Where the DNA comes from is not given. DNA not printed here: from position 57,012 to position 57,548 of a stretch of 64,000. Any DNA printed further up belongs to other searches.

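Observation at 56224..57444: FinO/ProQ-like RNA chaperone gene facing a small Arg-rich membrane ORF, separated from IS91 by a bidirectional terminator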

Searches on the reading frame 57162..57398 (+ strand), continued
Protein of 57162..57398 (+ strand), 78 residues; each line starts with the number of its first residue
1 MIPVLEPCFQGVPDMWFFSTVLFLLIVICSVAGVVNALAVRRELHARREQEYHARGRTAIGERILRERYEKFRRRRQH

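Call 55: search_protein_representatives(alignment_id=A4)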
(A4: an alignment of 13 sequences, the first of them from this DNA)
Query: 13 sequences, 64 profile positions. Proteins with E-value up to 0.001 (for the whole library): 13; up to 1e-10: 12; up to 1e-30: 0. The best 13 are listed.
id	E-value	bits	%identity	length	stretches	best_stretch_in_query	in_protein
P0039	4.9e-30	119.6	-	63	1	1-64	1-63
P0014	3.4e-27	110.5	-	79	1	1-49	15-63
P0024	7.8e-27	109.3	-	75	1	11-64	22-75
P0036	1.2e-26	108.8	-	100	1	1-48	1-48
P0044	9.1e-25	102.7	-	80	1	1-54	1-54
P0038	4.1e-23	97.4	-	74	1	3-46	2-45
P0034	2.1e-21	91.9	-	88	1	17-64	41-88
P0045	5.4e-21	90.6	-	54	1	1-52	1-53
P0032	3.7e-19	84.8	-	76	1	11-64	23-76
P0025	4.9e-17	77.9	-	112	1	1-36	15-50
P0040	3.1e-16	75.4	-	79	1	2-49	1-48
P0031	5.5e-14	68.2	-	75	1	1-32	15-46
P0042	4.6e-06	42.8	-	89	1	2-57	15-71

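Call 74: predict_structure(alignment_id=A4)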
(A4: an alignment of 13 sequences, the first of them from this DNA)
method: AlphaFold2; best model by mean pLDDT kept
length: 64 residues; sequences in the alignment: 13
mean_pLDDT: 75.1   pTM: 0.39
mean pLDDT of the five models: 75.1, 75.0, 71.7, 70.3, 65.0
residues with pLDDT >= 90: 15; 70-90: 26; 50-70: 23; < 50: 0
segments of 3 or more residues with pLDDT < 50: none
pLDDT, mean of each block of 10 residues (from residue 1): 88 93 79 60 60 73 69
secondary structure, 60 per line:
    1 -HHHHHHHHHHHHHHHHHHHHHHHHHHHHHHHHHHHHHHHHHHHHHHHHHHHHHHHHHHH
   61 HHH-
elements in order: H2-63

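Call 92: search_solved_structures(query=A4, max_evalue=10)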
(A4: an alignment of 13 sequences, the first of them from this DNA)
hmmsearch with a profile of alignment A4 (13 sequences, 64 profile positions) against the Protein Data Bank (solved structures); distinct sequences matched with E-value up to 10: 6.
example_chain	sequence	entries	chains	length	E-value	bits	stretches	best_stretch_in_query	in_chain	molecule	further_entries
1ihq_A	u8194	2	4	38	0.04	17.3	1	25-49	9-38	CHIMERIC PEPTIDE GlyTM1bZip: TROPOMYOSIN ALPHA CHAIN, BRAIN-3 and GENERAL CONTROL PROTEIN | TM1b(1-19)Zip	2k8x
3azd_A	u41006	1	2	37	0.045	17.2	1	25-49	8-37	short alpha-tropomyosin,transcription factor GCN4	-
8tzq_R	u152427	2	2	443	4.9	10.6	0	3-31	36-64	D(2) dopamine receptor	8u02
7ept_R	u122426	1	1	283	5.6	10.4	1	5-41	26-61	Adhesion G-protein coupled receptor D1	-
6vms_R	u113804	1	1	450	6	10.3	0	3-31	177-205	Endolysin,D(2) dopamine receptor,D(2) dopamine receptor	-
7dfp_A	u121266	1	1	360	6.9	10.2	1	1-31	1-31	D(2) dopamine receptor,Soluble cytochrome b562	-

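Call 93: search_protein_families(library=pfam, alignment_id=A4, max_evalue=10)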
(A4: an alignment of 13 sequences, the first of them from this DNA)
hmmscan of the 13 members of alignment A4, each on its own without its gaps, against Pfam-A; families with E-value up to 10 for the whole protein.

A. member 1, seq(64 aa): 1 family
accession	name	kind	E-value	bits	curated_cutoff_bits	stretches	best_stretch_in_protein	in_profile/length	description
PF04713.17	Pox_I5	-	0.07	13.6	25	1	6-33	13-40/75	Poxvirus protein I5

B. families by the number of members that match (of 13 scanned): 11 families
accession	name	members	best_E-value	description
PF00214.24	Calc_CGRP_IAPP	8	0.0027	Calcitonin / CGRP / IAPP family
PF11669.13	WBP-1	7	0.016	WW domain-binding protein 1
PF04713.17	Pox_I5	7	0.038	Poxvirus protein I5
PF03579.19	SHP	4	0.027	Small hydrophobic protein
PF00468.22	Ribosomal_L34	4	0.028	Ribosomal protein L34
PF10476.14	DUF2448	4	0.04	Protein of unknown function C-terminus (DUF2448)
PF00335.26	Tetraspanin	3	0.026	Tetraspanin family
PF10787.14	YfmQ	3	0.13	Uncharacterised protein from bacillus cereus group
PF14358.11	DUF4405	1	0.07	Domain of unknown function (DUF4405)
PF16357.10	PepSY_TM_like_2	1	0.2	Putative PepSY_TM-like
PF07219.19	HemY_N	1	3.2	HemY protein N-terminus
